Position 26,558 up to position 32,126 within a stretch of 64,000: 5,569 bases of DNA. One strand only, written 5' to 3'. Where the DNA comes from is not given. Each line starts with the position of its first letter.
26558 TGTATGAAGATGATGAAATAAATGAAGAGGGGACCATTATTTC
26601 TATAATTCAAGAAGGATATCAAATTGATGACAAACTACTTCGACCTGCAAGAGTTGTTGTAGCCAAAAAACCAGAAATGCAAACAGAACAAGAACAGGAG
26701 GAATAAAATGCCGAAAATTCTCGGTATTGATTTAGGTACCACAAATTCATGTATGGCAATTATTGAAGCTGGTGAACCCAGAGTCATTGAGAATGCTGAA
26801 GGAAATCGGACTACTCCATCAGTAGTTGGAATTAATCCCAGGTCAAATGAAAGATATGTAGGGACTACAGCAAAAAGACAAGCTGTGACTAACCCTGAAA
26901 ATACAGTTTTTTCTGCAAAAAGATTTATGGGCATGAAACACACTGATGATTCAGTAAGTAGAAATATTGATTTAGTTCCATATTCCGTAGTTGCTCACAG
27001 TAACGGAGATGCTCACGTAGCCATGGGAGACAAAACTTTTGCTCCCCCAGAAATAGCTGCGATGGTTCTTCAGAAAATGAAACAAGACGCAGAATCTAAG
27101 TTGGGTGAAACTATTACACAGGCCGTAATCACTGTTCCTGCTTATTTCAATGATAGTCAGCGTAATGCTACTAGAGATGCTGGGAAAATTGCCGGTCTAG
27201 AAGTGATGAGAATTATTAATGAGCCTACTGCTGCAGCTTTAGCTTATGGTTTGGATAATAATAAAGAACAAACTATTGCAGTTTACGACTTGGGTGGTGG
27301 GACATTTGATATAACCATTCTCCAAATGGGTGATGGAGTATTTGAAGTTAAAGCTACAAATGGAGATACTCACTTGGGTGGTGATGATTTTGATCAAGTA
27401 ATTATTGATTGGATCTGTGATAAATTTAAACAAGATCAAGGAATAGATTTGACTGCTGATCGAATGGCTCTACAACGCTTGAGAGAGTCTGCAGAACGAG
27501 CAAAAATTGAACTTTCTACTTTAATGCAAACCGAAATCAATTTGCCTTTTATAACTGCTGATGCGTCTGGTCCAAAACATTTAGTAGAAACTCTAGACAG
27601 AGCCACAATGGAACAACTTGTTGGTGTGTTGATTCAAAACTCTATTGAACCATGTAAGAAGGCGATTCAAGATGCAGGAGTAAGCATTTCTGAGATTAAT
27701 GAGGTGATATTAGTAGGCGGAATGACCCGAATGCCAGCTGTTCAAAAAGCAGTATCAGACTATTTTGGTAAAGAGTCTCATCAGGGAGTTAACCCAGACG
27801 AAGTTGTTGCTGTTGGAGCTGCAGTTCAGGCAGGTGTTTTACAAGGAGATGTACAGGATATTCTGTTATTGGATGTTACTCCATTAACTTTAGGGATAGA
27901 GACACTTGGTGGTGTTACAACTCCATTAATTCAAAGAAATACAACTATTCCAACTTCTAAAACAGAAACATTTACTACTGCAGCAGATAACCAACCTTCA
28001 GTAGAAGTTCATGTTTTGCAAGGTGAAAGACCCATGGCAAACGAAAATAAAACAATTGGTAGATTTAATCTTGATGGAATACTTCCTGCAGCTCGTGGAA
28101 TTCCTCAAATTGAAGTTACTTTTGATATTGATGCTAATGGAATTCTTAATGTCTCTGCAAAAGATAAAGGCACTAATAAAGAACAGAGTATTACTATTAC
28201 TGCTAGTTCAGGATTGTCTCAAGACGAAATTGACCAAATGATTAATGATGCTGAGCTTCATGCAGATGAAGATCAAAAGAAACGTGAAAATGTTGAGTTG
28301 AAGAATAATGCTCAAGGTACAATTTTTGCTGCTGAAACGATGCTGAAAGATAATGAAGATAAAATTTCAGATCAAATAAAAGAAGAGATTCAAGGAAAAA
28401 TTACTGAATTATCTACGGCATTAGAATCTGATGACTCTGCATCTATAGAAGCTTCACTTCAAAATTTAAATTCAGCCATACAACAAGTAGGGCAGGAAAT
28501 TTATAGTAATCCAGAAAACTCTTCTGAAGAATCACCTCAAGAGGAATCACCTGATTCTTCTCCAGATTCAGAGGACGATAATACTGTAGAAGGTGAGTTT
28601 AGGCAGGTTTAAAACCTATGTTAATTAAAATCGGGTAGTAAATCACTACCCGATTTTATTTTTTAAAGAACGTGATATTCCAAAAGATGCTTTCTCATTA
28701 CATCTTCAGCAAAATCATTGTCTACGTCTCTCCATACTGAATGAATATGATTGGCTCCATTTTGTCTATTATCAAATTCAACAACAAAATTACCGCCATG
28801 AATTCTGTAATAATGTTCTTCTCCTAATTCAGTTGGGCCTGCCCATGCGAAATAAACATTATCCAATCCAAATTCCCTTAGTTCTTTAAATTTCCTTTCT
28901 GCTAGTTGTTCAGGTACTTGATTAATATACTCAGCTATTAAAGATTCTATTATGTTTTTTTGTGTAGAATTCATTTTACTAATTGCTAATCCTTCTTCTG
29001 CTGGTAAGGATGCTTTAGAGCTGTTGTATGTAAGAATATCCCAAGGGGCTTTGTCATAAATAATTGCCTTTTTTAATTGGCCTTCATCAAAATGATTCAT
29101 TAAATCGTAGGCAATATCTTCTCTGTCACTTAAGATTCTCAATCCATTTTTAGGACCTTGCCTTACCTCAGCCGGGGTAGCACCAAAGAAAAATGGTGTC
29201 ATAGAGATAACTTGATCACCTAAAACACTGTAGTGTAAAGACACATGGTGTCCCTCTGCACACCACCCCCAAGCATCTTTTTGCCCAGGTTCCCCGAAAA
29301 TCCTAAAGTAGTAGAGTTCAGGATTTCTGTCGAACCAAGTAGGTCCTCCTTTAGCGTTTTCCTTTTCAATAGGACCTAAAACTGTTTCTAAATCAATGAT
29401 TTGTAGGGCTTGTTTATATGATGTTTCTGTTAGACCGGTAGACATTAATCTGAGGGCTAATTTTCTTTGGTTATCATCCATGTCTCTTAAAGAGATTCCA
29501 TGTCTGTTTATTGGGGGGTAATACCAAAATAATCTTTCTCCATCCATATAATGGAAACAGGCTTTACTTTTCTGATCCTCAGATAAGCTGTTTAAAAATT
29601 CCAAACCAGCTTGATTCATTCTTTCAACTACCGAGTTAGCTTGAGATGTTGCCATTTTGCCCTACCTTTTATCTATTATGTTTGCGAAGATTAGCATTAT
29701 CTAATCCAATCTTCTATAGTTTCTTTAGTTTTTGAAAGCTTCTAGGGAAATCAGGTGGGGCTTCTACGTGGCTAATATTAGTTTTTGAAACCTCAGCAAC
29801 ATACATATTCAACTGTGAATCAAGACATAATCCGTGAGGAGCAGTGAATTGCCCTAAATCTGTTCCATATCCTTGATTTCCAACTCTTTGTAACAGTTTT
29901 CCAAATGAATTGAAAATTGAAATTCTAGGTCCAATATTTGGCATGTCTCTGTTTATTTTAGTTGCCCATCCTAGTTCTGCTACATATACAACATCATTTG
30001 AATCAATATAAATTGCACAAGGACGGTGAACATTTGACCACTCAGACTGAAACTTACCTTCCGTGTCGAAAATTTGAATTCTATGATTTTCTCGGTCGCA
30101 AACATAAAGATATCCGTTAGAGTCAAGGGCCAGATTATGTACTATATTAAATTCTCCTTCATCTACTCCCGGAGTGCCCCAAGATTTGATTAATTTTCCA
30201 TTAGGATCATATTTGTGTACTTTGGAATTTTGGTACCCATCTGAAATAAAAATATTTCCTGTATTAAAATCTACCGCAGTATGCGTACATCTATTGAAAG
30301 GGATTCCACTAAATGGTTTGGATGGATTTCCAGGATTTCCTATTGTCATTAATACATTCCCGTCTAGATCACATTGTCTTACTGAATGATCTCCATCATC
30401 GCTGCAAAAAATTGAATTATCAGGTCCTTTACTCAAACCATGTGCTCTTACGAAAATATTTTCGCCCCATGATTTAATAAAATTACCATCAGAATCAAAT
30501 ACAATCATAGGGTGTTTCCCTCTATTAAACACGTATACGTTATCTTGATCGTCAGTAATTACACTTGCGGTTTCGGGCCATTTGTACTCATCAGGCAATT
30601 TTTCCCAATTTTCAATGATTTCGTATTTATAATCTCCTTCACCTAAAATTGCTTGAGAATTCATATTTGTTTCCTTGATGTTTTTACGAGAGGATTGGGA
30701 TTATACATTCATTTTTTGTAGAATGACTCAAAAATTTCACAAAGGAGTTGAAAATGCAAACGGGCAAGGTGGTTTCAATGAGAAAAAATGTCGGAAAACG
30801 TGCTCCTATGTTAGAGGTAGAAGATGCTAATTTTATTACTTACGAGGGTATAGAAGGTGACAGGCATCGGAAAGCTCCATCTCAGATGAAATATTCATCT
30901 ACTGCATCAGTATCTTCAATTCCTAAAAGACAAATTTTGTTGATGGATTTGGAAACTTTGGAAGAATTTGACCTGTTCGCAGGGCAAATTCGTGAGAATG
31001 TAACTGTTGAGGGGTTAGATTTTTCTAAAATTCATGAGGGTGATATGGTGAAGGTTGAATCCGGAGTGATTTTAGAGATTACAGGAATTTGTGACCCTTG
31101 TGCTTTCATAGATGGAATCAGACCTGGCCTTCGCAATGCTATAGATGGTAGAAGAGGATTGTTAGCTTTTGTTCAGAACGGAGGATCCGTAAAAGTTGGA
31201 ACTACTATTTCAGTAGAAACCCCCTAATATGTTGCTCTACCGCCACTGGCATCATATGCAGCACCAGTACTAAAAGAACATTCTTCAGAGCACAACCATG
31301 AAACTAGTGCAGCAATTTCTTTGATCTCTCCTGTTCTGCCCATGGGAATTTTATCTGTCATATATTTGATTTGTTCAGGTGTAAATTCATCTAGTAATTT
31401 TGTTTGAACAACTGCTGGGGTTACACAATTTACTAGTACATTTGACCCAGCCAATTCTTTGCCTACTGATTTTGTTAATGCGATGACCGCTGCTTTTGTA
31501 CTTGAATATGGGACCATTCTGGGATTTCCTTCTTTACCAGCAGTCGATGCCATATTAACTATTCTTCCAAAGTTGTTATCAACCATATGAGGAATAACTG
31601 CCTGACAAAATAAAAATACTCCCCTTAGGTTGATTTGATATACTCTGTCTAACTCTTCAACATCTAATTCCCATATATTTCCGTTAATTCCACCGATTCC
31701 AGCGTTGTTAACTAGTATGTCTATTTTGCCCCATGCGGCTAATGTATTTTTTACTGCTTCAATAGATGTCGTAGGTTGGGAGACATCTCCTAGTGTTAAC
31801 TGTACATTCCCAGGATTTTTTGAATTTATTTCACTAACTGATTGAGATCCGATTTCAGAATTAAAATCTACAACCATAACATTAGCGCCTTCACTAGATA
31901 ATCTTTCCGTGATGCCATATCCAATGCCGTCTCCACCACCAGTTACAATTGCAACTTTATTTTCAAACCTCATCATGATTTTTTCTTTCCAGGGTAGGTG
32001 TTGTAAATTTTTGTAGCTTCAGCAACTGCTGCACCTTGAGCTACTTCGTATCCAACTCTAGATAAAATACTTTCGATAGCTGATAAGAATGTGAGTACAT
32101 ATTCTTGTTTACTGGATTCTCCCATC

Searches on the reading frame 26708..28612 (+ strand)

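Call 22: search_protein_families(library=pfam, proteins=[window:26708-28612:+], max_evalue=0.00001)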
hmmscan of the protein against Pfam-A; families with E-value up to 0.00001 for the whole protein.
window:26708-28612:+ (634 aa): 2 families
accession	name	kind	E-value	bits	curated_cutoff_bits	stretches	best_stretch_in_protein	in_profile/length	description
PF00012.26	HSP70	-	2.2e-256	852.2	20.6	1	4-599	1-598/599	Hsp70 protein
PF06723.19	MreB_Mbl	-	7.3e-18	64.9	27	1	112-372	69-316/327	MreB/Mbl protein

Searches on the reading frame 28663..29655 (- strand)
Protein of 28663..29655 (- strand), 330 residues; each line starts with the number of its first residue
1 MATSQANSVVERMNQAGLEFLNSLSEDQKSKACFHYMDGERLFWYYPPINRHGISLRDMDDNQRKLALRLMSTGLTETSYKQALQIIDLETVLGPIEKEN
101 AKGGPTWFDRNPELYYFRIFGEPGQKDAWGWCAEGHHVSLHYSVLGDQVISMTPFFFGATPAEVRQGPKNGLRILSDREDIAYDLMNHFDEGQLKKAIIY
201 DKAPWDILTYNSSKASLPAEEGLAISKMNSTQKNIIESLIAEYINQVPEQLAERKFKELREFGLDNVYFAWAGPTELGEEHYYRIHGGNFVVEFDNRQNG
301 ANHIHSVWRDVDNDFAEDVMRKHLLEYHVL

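Call 47: search_protein_families(library=pfam, proteins=[window:28663-29655:-], max_evalue=0.00001)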
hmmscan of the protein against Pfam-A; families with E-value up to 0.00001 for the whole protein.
window:28663-29655:- (330 aa): 1 family
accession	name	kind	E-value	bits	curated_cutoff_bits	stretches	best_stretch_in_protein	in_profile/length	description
PF12006.13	DUF3500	-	1.7e-88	297.5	27.2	1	8-316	3-296/297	Protein of unknown function (DUF3500)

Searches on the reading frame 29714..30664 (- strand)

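Call 47: search_protein_families(library=pfam, proteins=[window:29714-30664:-], max_evalue=0.00001)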
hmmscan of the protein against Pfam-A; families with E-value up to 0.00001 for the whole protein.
window:29714-30664:- (316 aa): 2 families
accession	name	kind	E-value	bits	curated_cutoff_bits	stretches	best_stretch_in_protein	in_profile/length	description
PF01436.27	NHL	-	9.2e-13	48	20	1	172-199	1-28/28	NHL repeat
PF17170.10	DUF5128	-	7.7e-07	29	22.9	0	131-208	49-127/321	6-bladed beta-propeller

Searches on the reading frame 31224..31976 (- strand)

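Call 48: search_protein_families(library=pfam, proteins=[window:31224-31976:-], max_evalue=0.00001)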
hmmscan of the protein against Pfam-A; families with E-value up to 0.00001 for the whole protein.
window:31224-31976:- (250 aa): 3 families
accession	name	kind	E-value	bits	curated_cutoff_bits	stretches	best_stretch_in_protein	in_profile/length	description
PF13561.12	adh_short_C2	-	1.7e-55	188.6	27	1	16-246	6-234/236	Enoyl-(Acyl carrier protein) reductase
PF00106.31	adh_short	-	6.5e-55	186.1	26.6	1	7-200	1-192/195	short chain dehydrogenase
PF08659.16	KR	-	2.1e-07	31.5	22.6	1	10-169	4-161/180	KR domain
